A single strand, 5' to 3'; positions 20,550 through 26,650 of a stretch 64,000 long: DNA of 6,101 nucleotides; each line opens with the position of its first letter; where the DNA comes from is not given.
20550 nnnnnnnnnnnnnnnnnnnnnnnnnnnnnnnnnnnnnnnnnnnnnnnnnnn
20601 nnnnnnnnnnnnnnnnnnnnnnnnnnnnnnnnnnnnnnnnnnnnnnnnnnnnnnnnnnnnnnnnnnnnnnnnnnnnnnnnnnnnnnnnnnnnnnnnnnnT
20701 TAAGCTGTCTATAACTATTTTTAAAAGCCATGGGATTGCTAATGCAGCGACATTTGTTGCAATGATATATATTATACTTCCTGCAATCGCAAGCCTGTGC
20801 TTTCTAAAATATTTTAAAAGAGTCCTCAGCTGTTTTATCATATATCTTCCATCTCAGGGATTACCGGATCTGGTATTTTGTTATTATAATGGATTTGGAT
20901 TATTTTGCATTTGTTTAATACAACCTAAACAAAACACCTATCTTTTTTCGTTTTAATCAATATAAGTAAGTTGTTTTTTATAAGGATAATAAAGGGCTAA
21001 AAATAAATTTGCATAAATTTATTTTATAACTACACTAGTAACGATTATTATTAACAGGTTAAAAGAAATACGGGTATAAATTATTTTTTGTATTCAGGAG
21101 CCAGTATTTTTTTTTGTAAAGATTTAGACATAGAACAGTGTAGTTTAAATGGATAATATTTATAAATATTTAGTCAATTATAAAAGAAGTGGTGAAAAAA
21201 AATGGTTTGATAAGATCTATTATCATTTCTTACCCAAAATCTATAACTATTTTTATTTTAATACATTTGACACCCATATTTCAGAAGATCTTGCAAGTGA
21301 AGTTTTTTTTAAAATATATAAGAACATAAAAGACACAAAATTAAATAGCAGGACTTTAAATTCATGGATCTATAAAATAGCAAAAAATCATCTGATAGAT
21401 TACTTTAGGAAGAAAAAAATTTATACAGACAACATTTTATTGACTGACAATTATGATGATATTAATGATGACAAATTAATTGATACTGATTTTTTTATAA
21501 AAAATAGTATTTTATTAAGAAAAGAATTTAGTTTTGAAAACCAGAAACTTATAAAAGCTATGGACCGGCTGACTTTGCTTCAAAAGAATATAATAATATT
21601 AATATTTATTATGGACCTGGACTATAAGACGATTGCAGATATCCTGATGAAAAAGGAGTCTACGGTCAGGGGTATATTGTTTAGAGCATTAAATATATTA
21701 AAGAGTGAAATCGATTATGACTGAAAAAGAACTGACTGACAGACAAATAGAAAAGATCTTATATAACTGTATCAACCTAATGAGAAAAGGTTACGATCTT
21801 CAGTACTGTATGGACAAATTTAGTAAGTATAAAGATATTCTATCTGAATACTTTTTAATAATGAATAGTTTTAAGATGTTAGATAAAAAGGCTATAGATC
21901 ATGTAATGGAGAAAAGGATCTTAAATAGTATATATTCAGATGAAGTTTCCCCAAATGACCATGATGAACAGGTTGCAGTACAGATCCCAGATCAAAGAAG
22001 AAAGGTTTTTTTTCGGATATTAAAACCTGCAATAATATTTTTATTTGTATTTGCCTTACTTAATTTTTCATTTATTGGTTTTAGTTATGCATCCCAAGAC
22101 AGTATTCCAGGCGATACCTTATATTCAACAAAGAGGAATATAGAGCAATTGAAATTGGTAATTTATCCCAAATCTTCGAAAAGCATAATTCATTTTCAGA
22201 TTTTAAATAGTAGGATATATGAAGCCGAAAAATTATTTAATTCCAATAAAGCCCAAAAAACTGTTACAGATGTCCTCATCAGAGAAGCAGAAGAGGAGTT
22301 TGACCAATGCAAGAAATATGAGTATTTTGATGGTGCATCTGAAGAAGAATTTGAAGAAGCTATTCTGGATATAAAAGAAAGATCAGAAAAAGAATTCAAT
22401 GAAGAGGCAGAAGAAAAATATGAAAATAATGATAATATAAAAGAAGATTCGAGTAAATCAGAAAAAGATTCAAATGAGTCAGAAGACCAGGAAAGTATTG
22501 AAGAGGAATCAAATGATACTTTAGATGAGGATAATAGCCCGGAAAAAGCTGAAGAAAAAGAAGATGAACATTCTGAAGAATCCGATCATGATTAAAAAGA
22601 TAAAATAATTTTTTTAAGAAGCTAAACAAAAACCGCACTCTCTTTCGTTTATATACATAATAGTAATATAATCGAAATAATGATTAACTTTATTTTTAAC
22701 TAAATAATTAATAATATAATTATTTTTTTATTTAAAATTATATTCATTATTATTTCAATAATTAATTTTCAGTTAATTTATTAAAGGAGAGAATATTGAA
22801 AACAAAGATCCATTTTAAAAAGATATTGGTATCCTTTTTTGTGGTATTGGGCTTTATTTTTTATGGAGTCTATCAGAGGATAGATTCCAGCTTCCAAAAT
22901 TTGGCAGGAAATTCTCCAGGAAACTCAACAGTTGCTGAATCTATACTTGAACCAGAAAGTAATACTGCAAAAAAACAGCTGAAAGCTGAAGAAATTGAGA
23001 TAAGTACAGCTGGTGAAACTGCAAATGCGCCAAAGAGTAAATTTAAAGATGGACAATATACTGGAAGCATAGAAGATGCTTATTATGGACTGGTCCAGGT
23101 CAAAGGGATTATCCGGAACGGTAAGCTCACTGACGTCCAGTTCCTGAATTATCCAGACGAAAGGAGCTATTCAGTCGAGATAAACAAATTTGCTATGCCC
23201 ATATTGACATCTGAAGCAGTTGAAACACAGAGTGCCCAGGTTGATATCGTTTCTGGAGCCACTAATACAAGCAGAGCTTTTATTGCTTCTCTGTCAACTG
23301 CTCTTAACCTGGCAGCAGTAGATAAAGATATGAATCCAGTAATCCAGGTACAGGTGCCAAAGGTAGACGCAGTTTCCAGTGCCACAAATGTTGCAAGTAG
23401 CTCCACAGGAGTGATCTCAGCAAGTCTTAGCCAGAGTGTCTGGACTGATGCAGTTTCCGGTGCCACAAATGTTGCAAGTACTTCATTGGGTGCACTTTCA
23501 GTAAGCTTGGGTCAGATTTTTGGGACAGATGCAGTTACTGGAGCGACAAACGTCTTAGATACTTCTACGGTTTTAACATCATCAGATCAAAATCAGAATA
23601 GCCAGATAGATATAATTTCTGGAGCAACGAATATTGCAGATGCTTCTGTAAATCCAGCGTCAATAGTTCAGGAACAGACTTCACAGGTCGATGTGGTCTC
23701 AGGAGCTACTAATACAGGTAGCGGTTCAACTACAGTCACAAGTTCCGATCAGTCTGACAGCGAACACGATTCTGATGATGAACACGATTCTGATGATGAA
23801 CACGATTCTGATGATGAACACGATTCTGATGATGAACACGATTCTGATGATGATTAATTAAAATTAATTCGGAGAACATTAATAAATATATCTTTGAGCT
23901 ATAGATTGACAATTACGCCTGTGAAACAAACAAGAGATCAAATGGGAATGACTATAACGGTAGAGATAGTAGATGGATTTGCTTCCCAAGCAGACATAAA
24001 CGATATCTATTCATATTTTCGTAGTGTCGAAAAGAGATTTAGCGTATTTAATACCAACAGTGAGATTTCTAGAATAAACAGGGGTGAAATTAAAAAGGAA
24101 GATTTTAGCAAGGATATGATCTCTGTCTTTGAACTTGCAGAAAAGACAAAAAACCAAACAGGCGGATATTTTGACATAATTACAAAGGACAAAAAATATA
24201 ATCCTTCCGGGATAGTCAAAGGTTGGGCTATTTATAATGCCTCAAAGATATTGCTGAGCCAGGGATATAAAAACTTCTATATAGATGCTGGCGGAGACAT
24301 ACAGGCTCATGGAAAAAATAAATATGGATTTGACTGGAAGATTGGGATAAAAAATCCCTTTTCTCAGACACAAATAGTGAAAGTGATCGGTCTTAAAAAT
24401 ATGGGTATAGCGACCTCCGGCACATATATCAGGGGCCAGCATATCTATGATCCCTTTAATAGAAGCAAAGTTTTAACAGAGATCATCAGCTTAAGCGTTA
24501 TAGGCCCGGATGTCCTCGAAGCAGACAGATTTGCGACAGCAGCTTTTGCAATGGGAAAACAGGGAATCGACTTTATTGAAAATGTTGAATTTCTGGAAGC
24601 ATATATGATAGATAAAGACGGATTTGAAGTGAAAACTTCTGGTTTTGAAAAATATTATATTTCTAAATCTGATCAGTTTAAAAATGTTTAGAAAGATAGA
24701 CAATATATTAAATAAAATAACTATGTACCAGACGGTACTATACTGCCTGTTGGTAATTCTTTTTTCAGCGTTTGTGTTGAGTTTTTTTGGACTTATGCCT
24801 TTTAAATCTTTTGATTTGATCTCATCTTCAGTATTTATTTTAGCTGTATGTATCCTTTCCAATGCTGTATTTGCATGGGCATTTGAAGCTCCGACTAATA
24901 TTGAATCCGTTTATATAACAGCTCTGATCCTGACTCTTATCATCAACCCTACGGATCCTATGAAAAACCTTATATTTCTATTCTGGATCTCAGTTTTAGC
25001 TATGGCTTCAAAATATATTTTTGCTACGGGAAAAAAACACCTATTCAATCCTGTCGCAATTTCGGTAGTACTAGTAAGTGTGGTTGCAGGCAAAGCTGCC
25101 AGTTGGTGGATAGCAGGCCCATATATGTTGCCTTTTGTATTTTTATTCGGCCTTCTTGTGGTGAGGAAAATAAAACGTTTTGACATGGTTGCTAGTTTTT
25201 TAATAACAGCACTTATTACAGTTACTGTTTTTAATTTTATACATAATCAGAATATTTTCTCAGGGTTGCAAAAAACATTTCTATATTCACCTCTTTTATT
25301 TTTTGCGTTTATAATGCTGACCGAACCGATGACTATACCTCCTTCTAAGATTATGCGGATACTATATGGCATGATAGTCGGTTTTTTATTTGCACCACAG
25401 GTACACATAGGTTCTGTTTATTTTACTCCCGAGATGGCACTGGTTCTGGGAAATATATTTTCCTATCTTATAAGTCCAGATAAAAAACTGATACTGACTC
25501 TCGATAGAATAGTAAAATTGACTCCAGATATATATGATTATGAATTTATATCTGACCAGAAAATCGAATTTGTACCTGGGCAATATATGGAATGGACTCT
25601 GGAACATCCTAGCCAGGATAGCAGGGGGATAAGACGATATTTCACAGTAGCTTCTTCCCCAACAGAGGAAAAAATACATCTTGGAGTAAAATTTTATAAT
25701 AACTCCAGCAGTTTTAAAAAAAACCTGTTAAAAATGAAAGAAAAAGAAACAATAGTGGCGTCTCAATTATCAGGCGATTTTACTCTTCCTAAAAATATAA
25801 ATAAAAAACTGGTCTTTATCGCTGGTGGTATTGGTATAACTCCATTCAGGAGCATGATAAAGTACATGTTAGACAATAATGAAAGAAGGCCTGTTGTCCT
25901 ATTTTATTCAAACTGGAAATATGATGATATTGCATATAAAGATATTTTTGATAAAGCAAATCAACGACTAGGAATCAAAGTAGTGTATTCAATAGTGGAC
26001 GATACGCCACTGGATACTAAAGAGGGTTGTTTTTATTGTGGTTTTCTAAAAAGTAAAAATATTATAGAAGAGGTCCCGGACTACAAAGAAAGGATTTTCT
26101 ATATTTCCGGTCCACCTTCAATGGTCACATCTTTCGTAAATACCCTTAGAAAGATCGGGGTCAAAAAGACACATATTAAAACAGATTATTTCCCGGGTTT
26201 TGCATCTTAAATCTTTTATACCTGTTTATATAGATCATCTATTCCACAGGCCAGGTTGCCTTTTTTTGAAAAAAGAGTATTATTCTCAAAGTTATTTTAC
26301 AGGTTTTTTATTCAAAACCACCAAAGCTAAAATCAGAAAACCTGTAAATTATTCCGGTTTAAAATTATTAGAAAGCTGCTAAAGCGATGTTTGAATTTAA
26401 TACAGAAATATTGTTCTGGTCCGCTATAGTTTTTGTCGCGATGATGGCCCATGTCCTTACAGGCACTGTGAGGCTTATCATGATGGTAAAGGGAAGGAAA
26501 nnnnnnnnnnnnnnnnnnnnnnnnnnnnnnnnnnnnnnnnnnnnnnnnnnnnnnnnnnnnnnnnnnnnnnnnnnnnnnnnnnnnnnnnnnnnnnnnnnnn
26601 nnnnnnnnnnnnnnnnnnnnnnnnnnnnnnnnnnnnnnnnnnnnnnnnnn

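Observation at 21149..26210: ECF-sigma-gated five-gene module: multi-flavinylation-motif surface protein, ApbE and an RnfD-like::FNR membrane reductase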

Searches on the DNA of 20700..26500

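Call 52: search_rna_families(source=window, start=20700, end=26500, threshold=evalue, max_evalue=1)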
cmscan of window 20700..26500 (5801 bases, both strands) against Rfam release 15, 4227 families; matches with E-value up to 1: 2.
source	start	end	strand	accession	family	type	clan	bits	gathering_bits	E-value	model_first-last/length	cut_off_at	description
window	26297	26345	+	RF00032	Histone3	Cis-reg;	-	21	34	0.032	1-46/46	no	Histone 3' UTR stem-loop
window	23790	23848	+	RF01304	sR5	Gene; snRNA; snoRNA; CD-box;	-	18.5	40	0.64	1-53/53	no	Small nucleolar RNA sR5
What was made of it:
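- Tried and rejected: No Rfam match of any weight in 20700-26500 (call 52).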
